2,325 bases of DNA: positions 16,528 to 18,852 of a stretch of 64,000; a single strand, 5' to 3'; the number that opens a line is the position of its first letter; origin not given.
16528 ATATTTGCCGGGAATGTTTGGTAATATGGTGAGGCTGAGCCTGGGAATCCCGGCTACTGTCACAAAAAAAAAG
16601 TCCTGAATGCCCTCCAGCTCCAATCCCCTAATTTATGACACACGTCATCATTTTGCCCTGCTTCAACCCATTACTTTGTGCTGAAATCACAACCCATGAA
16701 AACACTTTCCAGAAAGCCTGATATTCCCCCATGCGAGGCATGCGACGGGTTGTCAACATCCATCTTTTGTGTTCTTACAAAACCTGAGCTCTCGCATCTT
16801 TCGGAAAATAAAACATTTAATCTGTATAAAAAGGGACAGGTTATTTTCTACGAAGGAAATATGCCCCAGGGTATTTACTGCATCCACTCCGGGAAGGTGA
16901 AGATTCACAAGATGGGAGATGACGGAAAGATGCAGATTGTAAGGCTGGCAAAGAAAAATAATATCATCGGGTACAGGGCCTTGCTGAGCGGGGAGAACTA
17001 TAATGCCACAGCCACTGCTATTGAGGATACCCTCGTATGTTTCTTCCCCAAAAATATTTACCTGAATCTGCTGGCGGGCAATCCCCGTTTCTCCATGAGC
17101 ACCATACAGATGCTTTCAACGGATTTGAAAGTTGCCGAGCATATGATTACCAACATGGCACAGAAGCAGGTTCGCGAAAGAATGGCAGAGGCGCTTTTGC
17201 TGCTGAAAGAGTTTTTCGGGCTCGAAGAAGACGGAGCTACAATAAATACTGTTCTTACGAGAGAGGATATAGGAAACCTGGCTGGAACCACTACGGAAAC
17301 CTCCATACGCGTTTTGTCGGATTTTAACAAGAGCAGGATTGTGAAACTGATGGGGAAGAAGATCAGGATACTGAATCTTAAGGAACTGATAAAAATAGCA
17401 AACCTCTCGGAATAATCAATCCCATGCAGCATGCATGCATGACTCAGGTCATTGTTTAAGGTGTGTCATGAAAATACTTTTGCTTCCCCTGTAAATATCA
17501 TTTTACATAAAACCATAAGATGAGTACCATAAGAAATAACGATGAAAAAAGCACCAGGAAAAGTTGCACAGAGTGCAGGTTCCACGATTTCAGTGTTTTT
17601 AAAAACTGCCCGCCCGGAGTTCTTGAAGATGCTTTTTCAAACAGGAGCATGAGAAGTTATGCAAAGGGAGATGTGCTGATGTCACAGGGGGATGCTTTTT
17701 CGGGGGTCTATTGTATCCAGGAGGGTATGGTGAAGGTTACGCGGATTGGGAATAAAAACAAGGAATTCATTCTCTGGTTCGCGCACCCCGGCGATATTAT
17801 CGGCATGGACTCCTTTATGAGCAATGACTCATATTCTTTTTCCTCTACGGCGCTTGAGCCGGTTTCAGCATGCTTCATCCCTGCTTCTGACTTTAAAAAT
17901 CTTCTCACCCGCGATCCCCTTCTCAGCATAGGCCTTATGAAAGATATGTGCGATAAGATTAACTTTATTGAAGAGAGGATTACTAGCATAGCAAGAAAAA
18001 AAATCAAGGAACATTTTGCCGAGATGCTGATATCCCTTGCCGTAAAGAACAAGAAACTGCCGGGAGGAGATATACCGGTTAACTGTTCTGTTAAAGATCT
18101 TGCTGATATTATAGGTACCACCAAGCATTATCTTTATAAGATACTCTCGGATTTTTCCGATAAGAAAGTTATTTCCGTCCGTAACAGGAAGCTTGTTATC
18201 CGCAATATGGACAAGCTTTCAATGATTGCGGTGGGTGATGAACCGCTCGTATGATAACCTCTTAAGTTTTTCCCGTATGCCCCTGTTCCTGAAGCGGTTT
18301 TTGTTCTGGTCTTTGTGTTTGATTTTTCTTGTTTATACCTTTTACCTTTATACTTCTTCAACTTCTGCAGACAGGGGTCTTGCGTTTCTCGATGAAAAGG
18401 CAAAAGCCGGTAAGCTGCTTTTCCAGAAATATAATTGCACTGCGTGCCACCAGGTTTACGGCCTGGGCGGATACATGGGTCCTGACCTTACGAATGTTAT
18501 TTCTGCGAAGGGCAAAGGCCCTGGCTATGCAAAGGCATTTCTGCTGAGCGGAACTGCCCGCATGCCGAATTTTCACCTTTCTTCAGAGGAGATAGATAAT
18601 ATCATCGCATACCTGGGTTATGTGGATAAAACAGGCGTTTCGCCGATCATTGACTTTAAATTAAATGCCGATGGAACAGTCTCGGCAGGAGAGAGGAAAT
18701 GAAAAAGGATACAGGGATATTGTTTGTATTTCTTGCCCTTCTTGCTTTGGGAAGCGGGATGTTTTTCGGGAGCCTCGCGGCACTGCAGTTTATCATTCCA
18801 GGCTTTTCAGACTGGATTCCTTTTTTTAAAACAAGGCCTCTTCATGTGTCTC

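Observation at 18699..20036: The NorB-like heme-copper-oxidase subunit lacks two of the six canonical histidine ligands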

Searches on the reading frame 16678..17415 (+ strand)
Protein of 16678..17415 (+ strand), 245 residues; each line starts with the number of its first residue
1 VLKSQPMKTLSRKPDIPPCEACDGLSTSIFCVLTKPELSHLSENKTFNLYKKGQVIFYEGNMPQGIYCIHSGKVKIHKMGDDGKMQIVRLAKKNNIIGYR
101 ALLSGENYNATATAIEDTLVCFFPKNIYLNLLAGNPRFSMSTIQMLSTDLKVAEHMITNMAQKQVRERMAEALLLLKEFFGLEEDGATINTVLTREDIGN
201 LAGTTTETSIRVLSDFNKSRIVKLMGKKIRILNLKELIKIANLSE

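Call 3: search_protein_families(library=pfam, proteins=[window:16678-17415:+], max_evalue=0.01)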
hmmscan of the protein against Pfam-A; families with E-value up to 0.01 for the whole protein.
window:16678-17415:+ (245 aa): 3 families
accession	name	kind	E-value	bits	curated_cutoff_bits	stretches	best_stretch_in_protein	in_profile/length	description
PF00027.35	cNMP_binding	-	5.7e-21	74.7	27.5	1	50-133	4-87/89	Cyclic nucleotide-binding domain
PF13545.12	HTH_Crp_2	-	2.5e-13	50.2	27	1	167-239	1-69/70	Crp-like helix-turn-helix domain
PF00325.26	Crp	-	0.00013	22.1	21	1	192-219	2-29/32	Bacterial regulatory proteins, crp family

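Call 4: search_protein_families(library=ncbifam, proteins=[window:16678-17415:+], max_evalue=0.01)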
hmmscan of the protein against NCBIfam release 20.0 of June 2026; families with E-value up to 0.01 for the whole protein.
window:16678-17415:+ (245 aa): 14 families
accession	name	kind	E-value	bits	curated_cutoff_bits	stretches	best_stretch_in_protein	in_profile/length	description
NF008365.0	PRK11161.1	subfamily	1.1e-28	100.2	228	1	21-243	22-245/250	fumarate/nitrate reduction transcriptional regulator Fnr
NF045989.1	TransRegFnrLRhodb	equivalog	2.3e-21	76.2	300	1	18-239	9-233/245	transcriptional regulator FnrL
TIGR03697.1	NtcA_cyano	equivalog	2.3e-17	63.4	244.95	1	53-234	1-185/193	global nitrogen regulator NtcA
NF010499.0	PRK13918.1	equivalog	5.4e-15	55.4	274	1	50-242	17-202/205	CRP/FNR family transcriptional regulator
NF008732.0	PRK11753.1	equivalog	1.2e-13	51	266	1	36-232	14-211/214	cAMP-activated global transcriptional regulator CRP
NF050806.1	TransRegFixKCaul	equivalog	2.2e-13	50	300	1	46-226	24-198/215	transcriptional regulator FixK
NF053664.1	TransRegPtrACyano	equivalog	5.9e-11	42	300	1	64-227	28-185/196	Crp/Fnr family transcriptional regulator PtrA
NF052518.1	TransRegLdrP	equivalog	8.5e-10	39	300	1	51-239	5-186/195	transcriptional regulator LdrP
NF007707.0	PRK10402.1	subfamily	5.7e-08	32.6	180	1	42-178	28-164/226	transcriptional regulator YeiL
NF058543.1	ActPatMycb56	equivalog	1.6e-06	27.2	460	1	30-118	4-91/317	acetyltransferase Pat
NF006901.0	PRK09392.1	equivalog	5e-06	26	211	1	30-242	15-222/236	transcriptional activator FtrB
NF041163.2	encap_f2b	equivalog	1e-05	24.8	400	1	36-142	86-193/450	family 2B encapsulin nanocompartment shell protein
TIGR03896.1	cyc_nuc_ocin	subfamily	0.00042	19.8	161.05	1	38-146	154-266/317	bacteriocin-type transport-associated protein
NF050815.1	TransActFtrBCaul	equivalog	0.0033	16.7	300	1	41-241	28-223/251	transcriptional activator FtrB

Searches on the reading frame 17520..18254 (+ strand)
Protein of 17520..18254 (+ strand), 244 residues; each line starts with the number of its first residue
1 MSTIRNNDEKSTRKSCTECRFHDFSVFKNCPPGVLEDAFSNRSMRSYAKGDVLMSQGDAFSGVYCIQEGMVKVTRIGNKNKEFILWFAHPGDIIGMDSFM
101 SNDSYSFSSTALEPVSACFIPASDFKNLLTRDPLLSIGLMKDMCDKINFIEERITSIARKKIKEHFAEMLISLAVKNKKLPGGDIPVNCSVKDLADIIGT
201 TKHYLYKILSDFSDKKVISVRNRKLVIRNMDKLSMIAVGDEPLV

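Call 3: search_protein_families(library=pfam, proteins=[window:17520-18254:+], max_evalue=0.01)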
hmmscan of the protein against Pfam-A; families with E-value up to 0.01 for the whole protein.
window:17520-18254:+ (244 aa): 2 families
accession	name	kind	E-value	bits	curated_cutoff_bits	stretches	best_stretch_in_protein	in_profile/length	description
PF00027.35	cNMP_binding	-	1.5e-20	73.4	27.5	1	45-132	2-89/89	Cyclic nucleotide-binding domain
PF13545.12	HTH_Crp_2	-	2.6e-10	40.6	27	1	167-234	4-68/70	Crp-like helix-turn-helix domain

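Call 4: search_protein_families(library=ncbifam, proteins=[window:17520-18254:+], max_evalue=0.01)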
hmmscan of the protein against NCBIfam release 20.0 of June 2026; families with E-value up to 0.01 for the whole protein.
window:17520-18254:+ (244 aa): 13 families
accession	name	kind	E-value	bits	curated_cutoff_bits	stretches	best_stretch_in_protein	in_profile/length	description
NF008365.0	PRK11161.1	subfamily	8.5e-21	74.4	228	1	44-237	49-243/250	fumarate/nitrate reduction transcriptional regulator Fnr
NF045989.1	TransRegFnrLRhodb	equivalog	3.7e-15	55.8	300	1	10-237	4-235/245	transcriptional regulator FnrL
NF008732.0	PRK11753.1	equivalog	3.8e-13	49.4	266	1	35-227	16-210/214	cAMP-activated global transcriptional regulator CRP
NF050806.1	TransRegFixKCaul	equivalog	3.2e-12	46.2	300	1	42-235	23-212/215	transcriptional regulator FixK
TIGR03697.1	NtcA_cyano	equivalog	7e-12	45.5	244.95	1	53-233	4-188/193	global nitrogen regulator NtcA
NF006901.0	PRK09392.1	equivalog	3e-09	36.5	211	1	22-237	10-221/236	transcriptional activator FtrB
NF010499.0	PRK13918.1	equivalog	4.5e-08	32.9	274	1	46-237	16-201/205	CRP/FNR family transcriptional regulator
NF053664.1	TransRegPtrACyano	equivalog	5.3e-08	32.4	300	1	34-230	4-193/196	Crp/Fnr family transcriptional regulator PtrA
NF052518.1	TransRegLdrP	equivalog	5.1e-07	29.9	300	1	44-234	1-185/195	transcriptional regulator LdrP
NF041163.2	encap_f2b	equivalog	1.4e-06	27.7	400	1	34-137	87-191/450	family 2B encapsulin nanocompartment shell protein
NF058543.1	ActPatMycb56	equivalog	1.3e-05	24.2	460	1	25-129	2-105/317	acetyltransferase Pat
NF007707.0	PRK10402.1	subfamily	0.0025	17.4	180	1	36-237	25-218/226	transcriptional regulator YeiL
NF050815.1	TransActFtrBCaul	equivalog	0.0033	16.7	300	1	41-230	31-216/251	transcriptional activator FtrB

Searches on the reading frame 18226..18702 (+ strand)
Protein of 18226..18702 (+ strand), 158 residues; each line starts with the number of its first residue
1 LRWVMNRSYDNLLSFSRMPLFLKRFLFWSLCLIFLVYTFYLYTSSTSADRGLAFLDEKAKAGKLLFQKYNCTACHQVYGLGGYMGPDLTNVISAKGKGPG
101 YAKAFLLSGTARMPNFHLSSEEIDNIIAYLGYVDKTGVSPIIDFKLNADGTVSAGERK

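Call 3: search_protein_families(library=pfam, proteins=[window:18226-18702:+], max_evalue=0.01)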
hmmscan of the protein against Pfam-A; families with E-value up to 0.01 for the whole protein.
window:18226-18702:+ (158 aa): 3 families
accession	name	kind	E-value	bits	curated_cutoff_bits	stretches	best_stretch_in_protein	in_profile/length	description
PF13442.11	Cytochrome_CBB3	-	3.5e-10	40.5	27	1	58-130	2-68/68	Cytochrome C oxidase, cbb3-type, subunit III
PF00034.26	Cytochrom_C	-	1.5e-09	39.5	21.3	1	59-131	1-87/90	Cytochrome c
PF22085.1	NorB_cytochrome_c-like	-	0.0036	18.1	29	1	54-89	13-48/181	Nitric oxide reductase subunit B, cytochrome c-like domain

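Call 4: search_protein_families(library=ncbifam, proteins=[window:18226-18702:+], max_evalue=0.01)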
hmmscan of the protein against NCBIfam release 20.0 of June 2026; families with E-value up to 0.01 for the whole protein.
window:18226-18702:+ (158 aa): 9 families
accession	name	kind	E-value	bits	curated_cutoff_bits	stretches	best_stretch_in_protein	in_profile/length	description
TIGR02603.1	CxxCH_TIGR02603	domain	1.3e-07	31.7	68.15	1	59-97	3-40/134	putative heme-binding domain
TIGR04485.1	thiosulf_SoxX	equivalog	2.7e-06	28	61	1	69-130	3-75/78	sulfur oxidation c-type cytochrome SoxX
NF050122.1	bc1_QcrC_actin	exception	5.2e-06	25.9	200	1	57-136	134-214/253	cytochrome bc1 complex diheme cytochrome c subunit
NF045774.1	cytochro_C551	exception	2.3e-05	24.3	118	1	57-130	37-106/110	cytochrome c551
NF040971.1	cytc_ExtS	equivalog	4.3e-05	22.9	100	1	57-129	76-146/262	selenite/tellurite reduction operon c-type cytochrome lipoprotein ExtS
NF045773.1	cytochro_C550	exception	6.6e-05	22.8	125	1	58-130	47-116/118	cytochrome c550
TIGR00782.1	ccoP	equivalog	0.0014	18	179.95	1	56-129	200-277/285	cytochrome-c oxidase, cbb3-type subunit III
NF052248.1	SorU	equivalog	0.0022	18.2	100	1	67-129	6-71/72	SorU family sulfite dehydrogenase c-type cytochrome subunit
NF045930.1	Cytc6PetJCyano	equivalog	0.0054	16.7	135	0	35-76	7-44/110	cytochrome c6 PetJ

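Call 51: search_solved_structures(query=window:18226-18702:+, max_evalue=1, show_alignments=2)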
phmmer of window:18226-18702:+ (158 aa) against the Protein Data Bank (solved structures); distinct sequences matched with E-value up to 1: 27.
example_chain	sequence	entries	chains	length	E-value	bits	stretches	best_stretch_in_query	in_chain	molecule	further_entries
3o0r_C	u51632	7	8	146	9.8e-12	48.2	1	31-135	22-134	Nitric oxide reductase subunit C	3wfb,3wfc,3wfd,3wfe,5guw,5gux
4xyd_B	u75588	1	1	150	2.8e-08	37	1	19-124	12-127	NorC-like protein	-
9l08_A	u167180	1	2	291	0.00015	24.9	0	60-94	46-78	Covalently Connected Cytochrome c555 trimer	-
7zs0_A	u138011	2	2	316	0.0014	21.7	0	69-93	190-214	Hypothetical (Diheme) protein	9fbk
7zs1_A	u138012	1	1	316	0.0014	21.7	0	69-93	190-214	Hypothetical (Diheme) protein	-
7zs2_A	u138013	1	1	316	0.0014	21.7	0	69-93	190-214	Hypothetical (Diheme) protein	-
1nml_A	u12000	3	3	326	0.0025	20.9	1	53-83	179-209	di-haem cytochrome c peroxidase | Cytochrome c peroxidase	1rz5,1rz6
2c1u_A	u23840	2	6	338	0.0031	20.6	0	43-82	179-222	DI-HAEM CYTOCHROME C PEROXIDASE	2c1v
8smr_G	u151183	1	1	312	0.0034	20.5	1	59-129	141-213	Cbb3-type cytochrome c oxidase subunit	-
8ovc_O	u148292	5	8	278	0.0039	20.3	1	59-130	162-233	Cytochrome bc1 complex cytochrome c subunit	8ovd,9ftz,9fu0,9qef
6hwh_M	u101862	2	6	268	0.0045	20.1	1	59-130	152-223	Cytochrome bc1 complex cytochrome c subunit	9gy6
6adq_C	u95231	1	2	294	0.0046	20.1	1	59-131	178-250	Cytochrome bc1 complex cytochrome c subunit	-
7rh5_O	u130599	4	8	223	0.0065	19.6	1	59-130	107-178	Cytochrome bc1 complex cytochrome c subunit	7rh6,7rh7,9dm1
7q21_C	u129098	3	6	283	0.019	18.1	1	59-136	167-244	Cytochrome bc1 complex cytochrome c subunit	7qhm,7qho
9wcx_U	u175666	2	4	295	0.029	17.5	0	61-131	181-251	Cytochrome bc1 complex cytochrome c subunit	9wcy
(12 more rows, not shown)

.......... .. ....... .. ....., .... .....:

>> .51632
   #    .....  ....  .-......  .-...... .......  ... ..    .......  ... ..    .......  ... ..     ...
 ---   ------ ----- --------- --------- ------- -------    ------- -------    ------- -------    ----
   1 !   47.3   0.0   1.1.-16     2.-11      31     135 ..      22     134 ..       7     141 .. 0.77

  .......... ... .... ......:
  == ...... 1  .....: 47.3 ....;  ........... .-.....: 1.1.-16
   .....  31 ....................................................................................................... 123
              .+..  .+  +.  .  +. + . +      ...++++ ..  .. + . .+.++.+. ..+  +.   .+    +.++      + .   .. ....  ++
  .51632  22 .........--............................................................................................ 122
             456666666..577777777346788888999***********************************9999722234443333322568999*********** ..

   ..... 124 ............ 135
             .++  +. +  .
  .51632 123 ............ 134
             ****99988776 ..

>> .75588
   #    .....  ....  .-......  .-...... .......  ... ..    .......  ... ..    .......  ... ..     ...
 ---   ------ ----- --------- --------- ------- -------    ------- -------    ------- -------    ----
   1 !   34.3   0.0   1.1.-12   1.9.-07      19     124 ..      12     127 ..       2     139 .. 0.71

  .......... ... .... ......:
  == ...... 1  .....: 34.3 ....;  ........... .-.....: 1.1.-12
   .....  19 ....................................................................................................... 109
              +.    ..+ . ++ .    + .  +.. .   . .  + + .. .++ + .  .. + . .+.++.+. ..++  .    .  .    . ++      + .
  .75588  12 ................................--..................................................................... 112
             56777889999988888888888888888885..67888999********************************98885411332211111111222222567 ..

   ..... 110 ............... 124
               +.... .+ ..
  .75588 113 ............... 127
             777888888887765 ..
